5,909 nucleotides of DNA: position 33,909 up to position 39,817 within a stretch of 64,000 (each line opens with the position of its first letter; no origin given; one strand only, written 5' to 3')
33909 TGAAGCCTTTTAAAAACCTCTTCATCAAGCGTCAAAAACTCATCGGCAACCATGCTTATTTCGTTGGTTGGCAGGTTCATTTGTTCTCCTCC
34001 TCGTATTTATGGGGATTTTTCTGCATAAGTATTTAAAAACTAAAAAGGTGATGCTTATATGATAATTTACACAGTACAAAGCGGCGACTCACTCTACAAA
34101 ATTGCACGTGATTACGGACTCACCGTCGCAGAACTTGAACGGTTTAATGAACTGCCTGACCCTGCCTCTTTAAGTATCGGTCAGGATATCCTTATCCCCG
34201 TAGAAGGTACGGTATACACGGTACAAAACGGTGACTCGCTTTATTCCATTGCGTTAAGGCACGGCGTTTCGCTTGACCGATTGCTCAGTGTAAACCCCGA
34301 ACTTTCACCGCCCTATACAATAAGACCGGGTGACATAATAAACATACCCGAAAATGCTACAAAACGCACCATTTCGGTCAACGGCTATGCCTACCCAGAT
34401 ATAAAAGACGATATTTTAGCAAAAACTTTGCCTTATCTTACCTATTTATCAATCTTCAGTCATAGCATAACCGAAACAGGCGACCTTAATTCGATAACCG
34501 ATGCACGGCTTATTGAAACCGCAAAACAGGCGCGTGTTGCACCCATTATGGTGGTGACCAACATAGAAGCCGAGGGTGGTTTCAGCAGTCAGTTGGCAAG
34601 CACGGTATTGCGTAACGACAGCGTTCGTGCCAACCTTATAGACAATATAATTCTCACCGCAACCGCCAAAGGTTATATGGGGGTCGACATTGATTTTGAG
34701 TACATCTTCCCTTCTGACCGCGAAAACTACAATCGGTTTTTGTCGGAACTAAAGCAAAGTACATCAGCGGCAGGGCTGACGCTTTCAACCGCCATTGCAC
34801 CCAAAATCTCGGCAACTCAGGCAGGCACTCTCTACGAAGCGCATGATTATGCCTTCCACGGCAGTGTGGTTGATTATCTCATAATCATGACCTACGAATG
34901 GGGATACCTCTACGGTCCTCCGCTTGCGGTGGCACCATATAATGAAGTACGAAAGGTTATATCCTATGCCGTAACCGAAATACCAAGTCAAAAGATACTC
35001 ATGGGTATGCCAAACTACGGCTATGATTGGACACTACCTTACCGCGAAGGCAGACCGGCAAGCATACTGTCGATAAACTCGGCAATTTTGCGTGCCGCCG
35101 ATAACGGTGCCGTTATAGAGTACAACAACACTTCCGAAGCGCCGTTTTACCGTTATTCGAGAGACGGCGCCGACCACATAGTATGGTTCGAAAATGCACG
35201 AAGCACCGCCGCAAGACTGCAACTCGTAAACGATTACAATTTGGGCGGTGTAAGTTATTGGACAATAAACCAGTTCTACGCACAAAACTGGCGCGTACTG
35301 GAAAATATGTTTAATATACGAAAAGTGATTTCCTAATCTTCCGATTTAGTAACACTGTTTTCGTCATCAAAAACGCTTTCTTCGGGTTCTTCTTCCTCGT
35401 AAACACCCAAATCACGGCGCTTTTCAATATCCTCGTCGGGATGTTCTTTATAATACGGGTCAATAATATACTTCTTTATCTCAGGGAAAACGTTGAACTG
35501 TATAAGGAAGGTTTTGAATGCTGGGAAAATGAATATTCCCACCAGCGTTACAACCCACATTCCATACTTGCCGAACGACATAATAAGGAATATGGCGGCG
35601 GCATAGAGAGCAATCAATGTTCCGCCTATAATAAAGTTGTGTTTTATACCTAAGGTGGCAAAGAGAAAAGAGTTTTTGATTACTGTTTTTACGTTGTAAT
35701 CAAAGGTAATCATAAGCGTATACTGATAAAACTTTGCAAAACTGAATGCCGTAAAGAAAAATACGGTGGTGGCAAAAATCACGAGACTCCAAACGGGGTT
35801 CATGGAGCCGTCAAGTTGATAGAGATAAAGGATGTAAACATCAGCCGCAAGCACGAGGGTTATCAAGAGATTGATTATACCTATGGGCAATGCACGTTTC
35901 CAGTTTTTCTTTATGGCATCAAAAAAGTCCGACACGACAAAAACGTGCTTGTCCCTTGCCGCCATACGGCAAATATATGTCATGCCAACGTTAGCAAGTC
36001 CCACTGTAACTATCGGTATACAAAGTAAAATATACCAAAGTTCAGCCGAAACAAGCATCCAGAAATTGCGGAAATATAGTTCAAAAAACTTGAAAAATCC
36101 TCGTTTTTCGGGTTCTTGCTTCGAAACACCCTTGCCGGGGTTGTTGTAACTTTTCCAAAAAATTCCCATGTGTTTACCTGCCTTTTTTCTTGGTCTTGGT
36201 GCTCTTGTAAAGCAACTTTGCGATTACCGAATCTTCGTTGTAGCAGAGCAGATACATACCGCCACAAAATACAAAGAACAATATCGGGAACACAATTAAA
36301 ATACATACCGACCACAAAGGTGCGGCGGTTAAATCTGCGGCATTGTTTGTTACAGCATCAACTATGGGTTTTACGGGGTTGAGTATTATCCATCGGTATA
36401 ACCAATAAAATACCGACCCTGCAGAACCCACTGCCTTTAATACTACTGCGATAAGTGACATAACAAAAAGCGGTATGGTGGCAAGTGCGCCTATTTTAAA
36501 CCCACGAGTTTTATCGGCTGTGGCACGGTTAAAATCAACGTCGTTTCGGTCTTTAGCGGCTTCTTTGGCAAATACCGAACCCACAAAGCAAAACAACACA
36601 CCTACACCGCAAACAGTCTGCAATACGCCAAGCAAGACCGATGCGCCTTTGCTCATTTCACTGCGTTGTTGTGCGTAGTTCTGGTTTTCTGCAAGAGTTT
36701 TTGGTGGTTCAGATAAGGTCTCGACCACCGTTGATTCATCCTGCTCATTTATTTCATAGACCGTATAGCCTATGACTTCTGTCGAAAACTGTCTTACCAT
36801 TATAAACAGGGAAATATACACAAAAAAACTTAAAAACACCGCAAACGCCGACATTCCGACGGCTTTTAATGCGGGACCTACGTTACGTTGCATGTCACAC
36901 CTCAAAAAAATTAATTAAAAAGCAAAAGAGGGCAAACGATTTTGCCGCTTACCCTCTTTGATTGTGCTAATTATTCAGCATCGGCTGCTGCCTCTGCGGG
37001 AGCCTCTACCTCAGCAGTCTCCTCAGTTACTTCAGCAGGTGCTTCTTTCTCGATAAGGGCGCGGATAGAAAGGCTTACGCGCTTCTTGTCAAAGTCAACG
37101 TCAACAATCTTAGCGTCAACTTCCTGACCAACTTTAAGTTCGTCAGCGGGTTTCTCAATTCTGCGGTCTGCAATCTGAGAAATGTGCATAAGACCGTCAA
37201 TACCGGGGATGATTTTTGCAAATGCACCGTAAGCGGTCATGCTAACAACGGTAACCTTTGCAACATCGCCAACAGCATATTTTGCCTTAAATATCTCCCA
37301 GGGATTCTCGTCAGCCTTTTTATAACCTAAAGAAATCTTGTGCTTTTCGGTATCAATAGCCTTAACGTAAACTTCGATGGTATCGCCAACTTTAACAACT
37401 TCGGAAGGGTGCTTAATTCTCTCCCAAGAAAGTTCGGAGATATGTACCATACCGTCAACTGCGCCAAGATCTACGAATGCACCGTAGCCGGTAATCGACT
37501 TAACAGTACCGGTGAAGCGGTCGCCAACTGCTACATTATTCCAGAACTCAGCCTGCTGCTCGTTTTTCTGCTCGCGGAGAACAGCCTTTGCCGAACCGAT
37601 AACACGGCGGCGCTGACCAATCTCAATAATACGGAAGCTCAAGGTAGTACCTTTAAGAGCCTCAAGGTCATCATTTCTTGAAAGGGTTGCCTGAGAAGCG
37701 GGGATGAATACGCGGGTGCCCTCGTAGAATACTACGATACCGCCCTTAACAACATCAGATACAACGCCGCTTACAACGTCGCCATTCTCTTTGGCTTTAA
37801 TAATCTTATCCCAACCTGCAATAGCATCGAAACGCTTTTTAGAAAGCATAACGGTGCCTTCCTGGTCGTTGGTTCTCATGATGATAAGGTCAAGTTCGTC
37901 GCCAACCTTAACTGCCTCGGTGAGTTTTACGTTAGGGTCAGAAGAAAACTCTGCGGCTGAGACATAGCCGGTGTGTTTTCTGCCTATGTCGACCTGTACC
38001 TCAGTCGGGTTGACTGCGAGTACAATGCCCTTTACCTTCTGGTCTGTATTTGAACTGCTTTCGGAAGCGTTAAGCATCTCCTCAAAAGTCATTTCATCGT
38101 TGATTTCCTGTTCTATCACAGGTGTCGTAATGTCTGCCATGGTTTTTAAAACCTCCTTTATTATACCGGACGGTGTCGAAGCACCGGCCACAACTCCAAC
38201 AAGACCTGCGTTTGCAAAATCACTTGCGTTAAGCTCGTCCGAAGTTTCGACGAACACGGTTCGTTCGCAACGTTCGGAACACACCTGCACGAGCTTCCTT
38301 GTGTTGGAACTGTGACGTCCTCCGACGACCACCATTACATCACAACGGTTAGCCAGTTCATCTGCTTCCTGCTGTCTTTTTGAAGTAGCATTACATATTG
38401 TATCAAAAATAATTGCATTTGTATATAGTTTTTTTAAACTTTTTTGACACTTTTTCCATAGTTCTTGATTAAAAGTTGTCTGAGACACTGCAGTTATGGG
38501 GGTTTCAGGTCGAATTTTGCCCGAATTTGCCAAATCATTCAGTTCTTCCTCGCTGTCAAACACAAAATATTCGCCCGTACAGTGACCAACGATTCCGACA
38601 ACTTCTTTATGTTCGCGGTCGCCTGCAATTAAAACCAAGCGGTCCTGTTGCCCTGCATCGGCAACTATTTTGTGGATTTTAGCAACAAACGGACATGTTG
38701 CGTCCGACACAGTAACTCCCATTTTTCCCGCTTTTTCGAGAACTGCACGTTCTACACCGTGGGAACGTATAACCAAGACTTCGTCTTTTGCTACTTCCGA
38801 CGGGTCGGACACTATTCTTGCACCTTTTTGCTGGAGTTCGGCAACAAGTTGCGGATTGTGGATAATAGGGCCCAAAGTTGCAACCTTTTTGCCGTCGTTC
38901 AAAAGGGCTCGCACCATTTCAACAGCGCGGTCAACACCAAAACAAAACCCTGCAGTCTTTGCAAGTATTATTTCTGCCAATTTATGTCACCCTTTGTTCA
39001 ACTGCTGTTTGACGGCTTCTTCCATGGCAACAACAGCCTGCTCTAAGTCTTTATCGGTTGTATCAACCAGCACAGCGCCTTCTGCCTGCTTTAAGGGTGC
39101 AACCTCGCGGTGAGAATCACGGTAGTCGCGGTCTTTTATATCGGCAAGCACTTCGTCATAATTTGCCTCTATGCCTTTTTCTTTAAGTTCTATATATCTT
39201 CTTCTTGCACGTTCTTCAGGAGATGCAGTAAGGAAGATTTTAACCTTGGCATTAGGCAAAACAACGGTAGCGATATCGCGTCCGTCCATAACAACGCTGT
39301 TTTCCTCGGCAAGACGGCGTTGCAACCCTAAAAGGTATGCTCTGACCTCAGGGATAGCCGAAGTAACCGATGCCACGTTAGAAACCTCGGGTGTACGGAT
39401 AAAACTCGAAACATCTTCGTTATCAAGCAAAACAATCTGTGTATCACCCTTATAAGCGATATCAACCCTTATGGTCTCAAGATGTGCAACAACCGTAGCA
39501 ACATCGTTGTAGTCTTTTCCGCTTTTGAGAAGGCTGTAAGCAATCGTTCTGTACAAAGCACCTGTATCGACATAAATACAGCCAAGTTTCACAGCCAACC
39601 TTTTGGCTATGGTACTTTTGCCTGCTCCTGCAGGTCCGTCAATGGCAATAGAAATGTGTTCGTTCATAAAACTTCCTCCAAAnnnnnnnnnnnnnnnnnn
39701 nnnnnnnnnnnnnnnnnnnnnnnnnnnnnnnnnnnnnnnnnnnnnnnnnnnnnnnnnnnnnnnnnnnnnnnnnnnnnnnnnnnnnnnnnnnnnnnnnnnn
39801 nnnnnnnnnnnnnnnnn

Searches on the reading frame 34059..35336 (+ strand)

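Call 47: search_protein_families(library=pfam, proteins=[window:34059-35336:+], max_evalue=0.001)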
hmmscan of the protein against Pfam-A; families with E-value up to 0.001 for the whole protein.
window:34059-35336:+ (425 aa): 5 families
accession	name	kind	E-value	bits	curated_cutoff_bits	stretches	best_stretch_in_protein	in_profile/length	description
PF01476.26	LysM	-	4.6e-31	106.9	20.9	2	53-97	1-43/43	LysM domain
PF00704.34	Glyco_hydro_18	-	4e-27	96.2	29.6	1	179-405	79-316/317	Glycosyl hydrolases family 18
PF23473.1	LysM3_LYK4_5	-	8.7e-05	23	29.3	0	53-79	5-31/48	LYK4/5 LysM3 domain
PF23457.1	LysM2_NFP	-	0.0001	22.7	36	0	2-48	6-55/56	NFP LysM2 domain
PF23577.1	LysM_RLK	-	0.00067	20.1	27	0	4-31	3-30/44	LysM domain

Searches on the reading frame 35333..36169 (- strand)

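Call 47: search_protein_families(library=pfam, proteins=[window:35333-36169:-], max_evalue=0.001)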
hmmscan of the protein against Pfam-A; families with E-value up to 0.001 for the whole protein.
window:35333-36169:- (278 aa): 1 family
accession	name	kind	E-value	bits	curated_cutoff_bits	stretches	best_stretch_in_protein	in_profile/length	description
PF04854.19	DUF624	-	4.3e-12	46.5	24.2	1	44-110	6-76/77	Protein of unknown function, DUF624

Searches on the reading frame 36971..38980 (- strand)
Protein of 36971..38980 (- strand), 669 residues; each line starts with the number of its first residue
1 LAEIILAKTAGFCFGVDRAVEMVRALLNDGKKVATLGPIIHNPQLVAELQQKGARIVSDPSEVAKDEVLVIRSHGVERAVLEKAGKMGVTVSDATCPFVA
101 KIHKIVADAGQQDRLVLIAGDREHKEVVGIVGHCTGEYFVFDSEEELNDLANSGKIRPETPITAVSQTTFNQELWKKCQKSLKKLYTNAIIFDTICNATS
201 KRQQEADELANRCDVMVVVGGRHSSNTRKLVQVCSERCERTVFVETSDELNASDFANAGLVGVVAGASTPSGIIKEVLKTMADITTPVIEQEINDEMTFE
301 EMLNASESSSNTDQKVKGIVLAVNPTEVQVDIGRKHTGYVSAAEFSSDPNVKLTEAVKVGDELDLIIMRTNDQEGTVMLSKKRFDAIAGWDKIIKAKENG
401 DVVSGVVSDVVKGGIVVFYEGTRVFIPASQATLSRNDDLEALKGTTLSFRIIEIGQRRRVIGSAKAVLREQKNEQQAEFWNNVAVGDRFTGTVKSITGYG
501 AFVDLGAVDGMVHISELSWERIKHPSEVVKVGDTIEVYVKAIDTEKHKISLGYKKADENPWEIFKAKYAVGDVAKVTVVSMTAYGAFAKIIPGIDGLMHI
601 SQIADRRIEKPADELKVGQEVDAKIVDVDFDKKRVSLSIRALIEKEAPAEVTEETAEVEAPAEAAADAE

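Call 47: search_protein_families(library=pfam, proteins=[window:36971-38980:-], max_evalue=0.001)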
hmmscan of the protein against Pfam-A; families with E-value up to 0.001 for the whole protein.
window:36971-38980:- (669 aa): 6 families
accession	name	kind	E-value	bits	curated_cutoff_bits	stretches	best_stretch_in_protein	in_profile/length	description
PF02401.23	LYTB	-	2.2e-92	309.6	24.5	1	4-281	1-266/267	LytB protein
PF00575.29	S1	-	3e-60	201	22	4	484-554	3-74/74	S1 RNA binding domain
PF23459.1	S1_RRP5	-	3.2e-18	66.5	27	1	571-638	4-71/72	RRP5 S1 domain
PF21710.3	Spt6_S1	-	9.3e-06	26.3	27.5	0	569-640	15-87/91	Spt6, S1/OB domain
PF17092.11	PCB_OB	-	0.00029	22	27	0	295-345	14-64/111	Penicillin-binding protein OB-like domain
PF24685.1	OB_RRP5_4th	-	0.00037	20.9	31.5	0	596-627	39-70/92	RRP5 OB-fold domain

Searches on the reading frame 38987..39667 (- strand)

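Call 46: search_protein_families(library=pfam, proteins=[window:38987-39667:-], max_evalue=0.001)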
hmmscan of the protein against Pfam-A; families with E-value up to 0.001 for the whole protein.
window:38987-39667:- (226 aa): 7 families
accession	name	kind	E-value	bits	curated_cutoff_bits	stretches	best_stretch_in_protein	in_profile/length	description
PF02224.24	Cytidylate_kin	-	3.7e-73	246.2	26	1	7-220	1-210/211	Cytidylate kinase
PF13189.12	Cytidylate_kin2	-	1.6e-10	41.9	28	1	7-184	2-152/176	Cytidylate kinase-like family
PF13238.12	AAA_18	-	9.7e-08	33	29.4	1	7-157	1-108/128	AAA domain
PF13671.12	AAA_33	-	8.1e-06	26.6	27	1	10-76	5-72/143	AAA domain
PF13207.12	AAA_17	-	1.7e-05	25.5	27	1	11-44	2-35/136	AAA domain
PF01712.25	dNK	-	6.9e-05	23.1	27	1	7-219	1-195/203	Deoxynucleoside kinase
PF01202.28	SKI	-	0.00052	20.6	22.1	0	14-37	2-25/159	Shikimate kinase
